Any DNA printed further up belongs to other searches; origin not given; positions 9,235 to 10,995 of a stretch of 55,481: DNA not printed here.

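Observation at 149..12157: Ten-gene translationally coupled operon: cytoplasmic NADH diaphorase, polytopic Fe-S protein, Tat ferredoxin and periplasmic propellers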

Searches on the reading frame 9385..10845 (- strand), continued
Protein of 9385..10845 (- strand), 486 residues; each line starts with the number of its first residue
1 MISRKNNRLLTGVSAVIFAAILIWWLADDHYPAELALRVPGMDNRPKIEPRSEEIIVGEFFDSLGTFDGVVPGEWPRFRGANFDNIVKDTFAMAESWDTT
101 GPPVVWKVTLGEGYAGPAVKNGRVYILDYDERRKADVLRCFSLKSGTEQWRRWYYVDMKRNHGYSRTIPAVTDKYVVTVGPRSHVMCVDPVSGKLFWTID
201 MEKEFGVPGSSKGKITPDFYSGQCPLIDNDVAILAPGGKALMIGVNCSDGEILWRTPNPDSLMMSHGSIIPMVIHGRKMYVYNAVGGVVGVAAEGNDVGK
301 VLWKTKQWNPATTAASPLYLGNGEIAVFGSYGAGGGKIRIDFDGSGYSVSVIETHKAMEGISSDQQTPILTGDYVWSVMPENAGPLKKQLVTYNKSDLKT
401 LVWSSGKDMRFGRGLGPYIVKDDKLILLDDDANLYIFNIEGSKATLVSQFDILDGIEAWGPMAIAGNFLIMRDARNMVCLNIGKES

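Call 71: search_protein_families(library=pfam, proteins=[L125:40-855:+, L125:882-1964:+, L125:2340-3344:+, L125:3344-4108:+, L125:4223-4912:+, L125:4925-6136:+, L125:6129-7604:+, L125:7301-8275:+, L125:18690-19304:+, L125:12465-13046:+], max_evalue=0.001)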
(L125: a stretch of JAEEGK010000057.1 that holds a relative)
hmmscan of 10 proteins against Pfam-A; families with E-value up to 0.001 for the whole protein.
L125:40-855:+ (271 aa): 1 family
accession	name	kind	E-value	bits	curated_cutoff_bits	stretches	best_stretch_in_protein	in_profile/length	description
PF00230.25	MIP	-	9.6e-42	143.7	25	1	2-251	9-222/222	Major intrinsic protein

L125:882-1964:+ (360 aa): 2 families
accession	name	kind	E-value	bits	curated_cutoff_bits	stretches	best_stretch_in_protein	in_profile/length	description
PF02492.25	cobW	-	4.6e-23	82.2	20.7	1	7-189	3-178/180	CobW/HypB/UreG, nucleotide-binding domain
PF25199.1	nSTAND_NTPase5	-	0.00064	20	34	0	3-54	40-93/145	Novel STAND NTPase 5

L125:2340-3344:+ (334 aa): 1 family
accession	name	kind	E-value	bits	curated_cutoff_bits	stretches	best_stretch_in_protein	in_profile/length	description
PF06580.19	His_kinase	-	2.2e-21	76.3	25.2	1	154-231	3-80/81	Histidine kinase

L125:3344-4108:+ (254 aa): 2 families
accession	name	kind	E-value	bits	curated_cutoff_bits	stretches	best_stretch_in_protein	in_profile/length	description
PF04397.21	LytTR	-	3.9e-15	56.3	22.6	1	152-251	1-97/98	LytTr DNA-binding domain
PF00072.30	Response_reg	-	1.1e-13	51.8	30.2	1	4-112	1-110/111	Response regulator receiver domain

L125:4223-4912:+ (229 aa): 8 families
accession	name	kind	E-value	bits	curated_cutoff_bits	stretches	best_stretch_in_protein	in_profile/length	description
PF13237.11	Fer4_10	-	4e-06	27.1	25.5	1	129-177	3-53/53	4Fe-4S dicluster domain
PF12838.12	Fer4_7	-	1.8e-05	25.5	27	1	135-180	2-52/52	4Fe-4S dicluster domain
PF13187.11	Fer4_9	-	0.00013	22.3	27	1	135-181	2-52/52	4Fe-4S dicluster domain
PF12837.12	Fer4_6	-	0.00036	20.8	25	1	131-150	5-24/24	4Fe-4S binding domain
PF12797.12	Fer4_2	-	0.00037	20.7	24.5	1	126-147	1-22/22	4Fe-4S binding domain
PF00037.32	Fer4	-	0.00041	20.5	21.1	1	129-150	2-23/24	4Fe-4S binding domain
PF14697.11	Fer4_21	-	0.00049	20.6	35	1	130-181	3-57/59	4Fe-4S dicluster domain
PF13183.11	Fer4_8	-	0.00068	20.6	27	0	133-149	52-68/68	4Fe-4S dicluster domain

L125:4925-6136:+ (403 aa): 1 family
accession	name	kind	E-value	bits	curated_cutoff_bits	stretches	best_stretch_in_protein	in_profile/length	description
PF04055.27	Radical_SAM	-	1.4e-20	74.6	29.5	1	58-188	1-142/166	Radical SAM superfamily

L125:6129-7604:+ (491 aa): 2 families
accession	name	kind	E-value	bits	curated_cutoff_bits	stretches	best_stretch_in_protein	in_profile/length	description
PF00348.22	polyprenyl_synt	-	5.4e-43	147.4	27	1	240-433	7-201/251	Polyprenyl synthetase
PF01976.22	DUF116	-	9.9e-28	97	25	1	56-196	16-155/155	Protein of unknown function DUF116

L125:7301-8275:+ (324 aa): 2 families
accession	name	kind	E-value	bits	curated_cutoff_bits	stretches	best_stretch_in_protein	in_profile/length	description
PF00432.27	Prenyltrans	-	6.2e-05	23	26.5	1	225-318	38-136/304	Prenyltransferase alpha-alpha toroid domain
PF13249.12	SQHop_cyclase_N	-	0.00059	19.5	26.2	0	211-283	21-91/291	Squalene-hopene cyclase N-terminal domain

L125:18690-19304:+ (204 aa): 6 families
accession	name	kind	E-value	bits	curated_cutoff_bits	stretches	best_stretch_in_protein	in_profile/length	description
PF13510.11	Fer2_4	-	2.2e-07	31.2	22.8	1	3-73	6-79/82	2Fe-2S iron-sulfur cluster binding domain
PF13459.11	Fer4_15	-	6.3e-07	30.4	22.4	1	141-197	2-66/66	4Fe-4S single cluster domain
PF10588.14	NADH-G_4Fe-4S_3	-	8.5e-07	28.8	27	1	82-117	1-36/40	NADH-ubiquinone oxidoreductase-G iron-sulfur binding region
PF06902.16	Fer4_19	-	0.00051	20.5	24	0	140-197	8-61/64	Divergent 4Fe-4S mono-cluster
PF12797.12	Fer4_2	-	0.00077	19.7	24.5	1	139-155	2-18/22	4Fe-4S binding domain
PF22117.2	Fer4_Nqo3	-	0.00086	19.9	27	1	145-195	9-66/67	NADH-quinone oxidoreductase subunit 3, ferredoxin-like domain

L125:12465-13046:+ (193 aa): 7 families
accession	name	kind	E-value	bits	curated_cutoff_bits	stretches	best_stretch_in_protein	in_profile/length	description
PF12838.12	Fer4_7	-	3.7e-10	40.5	27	1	110-145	12-49/52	4Fe-4S dicluster domain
PF12837.12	Fer4_6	-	7.9e-10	38.7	25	1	128-144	3-19/24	4Fe-4S binding domain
PF00037.32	Fer4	-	1.1e-08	34.9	21.1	1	127-144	1-18/24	4Fe-4S binding domain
PF13187.11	Fer4_9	-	5.7e-06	26.7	27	1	109-145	11-48/52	4Fe-4S dicluster domain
PF13237.11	Fer4_10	-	7.2e-06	26.3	25.5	0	128-144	3-19/53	4Fe-4S dicluster domain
PF12797.12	Fer4_2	-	8e-05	22.8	24.5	1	128-145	4-21/22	4Fe-4S binding domain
PF25160.1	LdpA_Fe-S-bd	-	0.00015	21.9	27.6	1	108-144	11-38/49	LdpA Fe-S cluster-binding domain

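Call 82: search_protein_families(library=pfam, proteins=[L092:4982-7882:+, L092:162-1415:+, L094:71-1033:+, L094:1063-1827:+, L094:1846-2397:+, L094:4119-4544:+, L094:4586-5134:+, L094:5782-6657:+, L135:7232-9874:-, L136:3744-4937:+], max_evalue=0.001)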
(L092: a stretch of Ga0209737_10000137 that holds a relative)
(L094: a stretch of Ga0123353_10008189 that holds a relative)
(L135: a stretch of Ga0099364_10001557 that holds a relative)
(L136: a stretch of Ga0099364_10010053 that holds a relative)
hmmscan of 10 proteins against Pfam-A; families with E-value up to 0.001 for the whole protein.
L092:4982-7882:+ (966 aa): 2 families
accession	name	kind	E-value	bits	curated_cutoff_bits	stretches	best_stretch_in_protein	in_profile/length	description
PF05193.26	Peptidase_M16_C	-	1.1e-36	126.9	23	2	254-424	6-180/181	Peptidase M16 inactive domain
PF00675.25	Peptidase_M16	-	1.2e-16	61.4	22.3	2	55-94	9-48/149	Insulinase (Peptidase family M16)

L092:162-1415:+ (417 aa): 4 families
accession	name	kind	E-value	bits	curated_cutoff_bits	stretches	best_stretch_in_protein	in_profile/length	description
PF13360.13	PQQ_2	-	2.4e-21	76.9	27.6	2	155-369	16-221/233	Outer membrane protein assembly factor BamB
PF13570.13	Beta-prop_ACSF4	-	5.6e-12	46.1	133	1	131-405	60-317/329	Beta-alanine-activating enzyme, beta-propeller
PF16819.11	DUF5074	-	1.7e-07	31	27.2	0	302-393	139-233/353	Domain of unknown function (DUF5074)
PF01011.28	PQQ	-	0.00016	20.9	26.7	0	151-214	26-88/595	Glucose/ethanol/alcohol dehydrogenase, beta-propeller domain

L094:71-1033:+ (320 aa): 3 families
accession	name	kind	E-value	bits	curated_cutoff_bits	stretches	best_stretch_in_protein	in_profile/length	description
PF01855.24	POR_N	-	1.4e-36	126.8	27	1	13-171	36-188/231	Pyruvate flavodoxin/ferredoxin oxidoreductase, thiamine diP-bdg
PF17147.9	PFOR_II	-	9.3e-24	84.2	27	1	219-313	1-102/102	Pyruvate:ferredoxin oxidoreductase core domain II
PF02780.25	Transketolase_C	-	3.4e-08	33.9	25.9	1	215-277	6-68/124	Transketolase, C-terminal domain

L094:1063-1827:+ (254 aa): 1 family
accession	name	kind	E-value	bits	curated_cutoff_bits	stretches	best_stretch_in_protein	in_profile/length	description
PF02775.26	TPP_enzyme_C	-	1.2e-20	74.3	21.9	1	66-209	19-142/151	Thiamine pyrophosphate enzyme, C-terminal TPP binding domain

L094:1846-2397:+ (183 aa): 1 family
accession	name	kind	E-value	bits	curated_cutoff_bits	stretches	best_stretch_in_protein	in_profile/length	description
PF01558.24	POR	-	2.3e-33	116.2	27.4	1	11-174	1-172/173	Pyruvate ferredoxin/flavodoxin oxidoreductase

L094:4119-4544:+ (141 aa): 1 family
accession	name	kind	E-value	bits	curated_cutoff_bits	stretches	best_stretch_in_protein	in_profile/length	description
PF03652.20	RuvX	-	2.6e-34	118.9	29.2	1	3-134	2-133/134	Holliday junction resolvase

L094:4586-5134:+ (182 aa): 1 family
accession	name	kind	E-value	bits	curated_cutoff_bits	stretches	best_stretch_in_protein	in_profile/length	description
PF01327.26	Pep_deformylase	-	2.7e-46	157.4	22.8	1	1-158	1-155/156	Polypeptide deformylase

L094:5782-6657:+ (291 aa): 1 family
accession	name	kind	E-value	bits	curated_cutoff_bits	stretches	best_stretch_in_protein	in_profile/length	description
PF02517.21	Rce1-like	-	2.5e-18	66.6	22.4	1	152-240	4-93/93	Type II CAAX prenyl endopeptidase Rce1-like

L135:7232-9874:- (880 aa): 3 families
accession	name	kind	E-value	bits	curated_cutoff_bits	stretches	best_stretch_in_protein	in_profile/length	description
PF01411.24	tRNA-synt_2c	-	4.6e-195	649.7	30.3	1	6-550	1-538/552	tRNA synthetases class II (A)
PF07973.19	tRNA_SAD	-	2.5e-15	56.6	24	1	660-702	1-44/44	Threonyl and Alanyl tRNA synthetase second additional domain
PF02272.25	DHHA1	-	8.1e-08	33.1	25.9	1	784-873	12-97/102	DHHA1 domain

L136:3744-4937:+ (397 aa): 3 families
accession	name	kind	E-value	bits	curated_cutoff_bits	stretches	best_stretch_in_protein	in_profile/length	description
PF00764.25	Arginosuc_synth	-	5.1e-42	144.1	27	1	5-166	1-161/162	Arginosuccinate synthase N-terminal HUP domain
PF20979.2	Arginosuc_syn_C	-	9.6e-35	120.6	27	1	175-390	1-219/219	Arginosuccinate synthase C-terminal domain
PF06508.19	QueC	-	0.00019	21.4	22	1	5-119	1-119/210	Queuosine biosynthesis protein QueC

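Call 105: search_protein_families(library=ncbifam, proteins=[L086:7871-8890:+, L086:8895-9110:+, L088:3328-4392:+, L125:882-1964:+], max_evalue=0.001)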
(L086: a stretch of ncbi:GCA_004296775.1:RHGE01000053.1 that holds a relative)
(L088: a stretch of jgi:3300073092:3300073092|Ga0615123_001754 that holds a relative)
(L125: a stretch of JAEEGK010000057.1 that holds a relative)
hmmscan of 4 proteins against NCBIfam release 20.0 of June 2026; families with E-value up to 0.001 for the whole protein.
L086:7871-8890:+ (339 aa): 3 families
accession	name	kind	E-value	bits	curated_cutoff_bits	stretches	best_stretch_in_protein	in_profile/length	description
TIGR00433.2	bioB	equivalog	1.3e-11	44.3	225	1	16-279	5-279/307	biotin synthase BioB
TIGR03910.1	pyrrolys_PylB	equivalog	5.9e-07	28.7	348.2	1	5-257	10-267/347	methylornithine synthase PylB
TIGR02351.2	thiH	equivalog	0.0003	20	380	1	15-159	36-176/364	2-iminoacetate synthase ThiH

L086:8895-9110:+ (71 aa): 0 families

L088:3328-4392:+ (354 aa): 5 families
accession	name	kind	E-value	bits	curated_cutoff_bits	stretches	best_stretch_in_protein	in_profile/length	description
NF041186.1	SenA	equivalog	1.1e-19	71.1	420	1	156-347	272-381/382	selenoneine synthase SenA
TIGR03525.2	GldK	equivalog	7.1e-15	55.2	350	2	250-349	301-406/408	T9SS ring complex lipoprotein PorK/GldK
TIGR03440.2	egtB_TIGR03440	equivalog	8.3e-12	44.9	360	1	155-190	274-309/413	ergothioneine biosynthesis protein EgtB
NF051459.1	pyoverdine_PvdO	equivalog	5.2e-08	32.3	500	1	268-347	199-277/280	dihydropyoverdine dehydrogenase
TIGR03524.1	GldJ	equivalog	1.6e-05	23.8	458.2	0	174-193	264-283/559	gliding motility lipoprotein GldJ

L125:882-1964:+ (360 aa): 7 families
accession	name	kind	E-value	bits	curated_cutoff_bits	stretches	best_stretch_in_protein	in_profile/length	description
NF041053.1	CobW_rel_Se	equivalog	1e-14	54.7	180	1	5-205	2-192/195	CobW-related selenoprotein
TIGR02475.1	CobW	equivalog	3.7e-11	42.5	332.1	1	8-182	8-200/342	cobalamin biosynthesis protein CobW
NF038288.1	chaper_GTP_ZigA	equivalog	1.1e-09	37.7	600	1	10-97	7-100/390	zinc metallochaperone GTPase ZigA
NF008578.0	PRK11537.1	equivalog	3e-08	33.2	361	1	4-173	4-168/318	GTPase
TIGR00073.1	hypB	equivalog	2.3e-07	30.5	121.2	0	144-209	145-212/217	hydrogenase nickel incorporation protein HypB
TIGR04291.1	arsen_driv_ArsA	equivalog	0.0001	21.2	650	1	3-63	319-379/565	arsenical pump-driving ATPase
NF006746.0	PRK09270.1-5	subfamily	0.00069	18.6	250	0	6-90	23-102/210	nucleoside/nucleotide kinase family protein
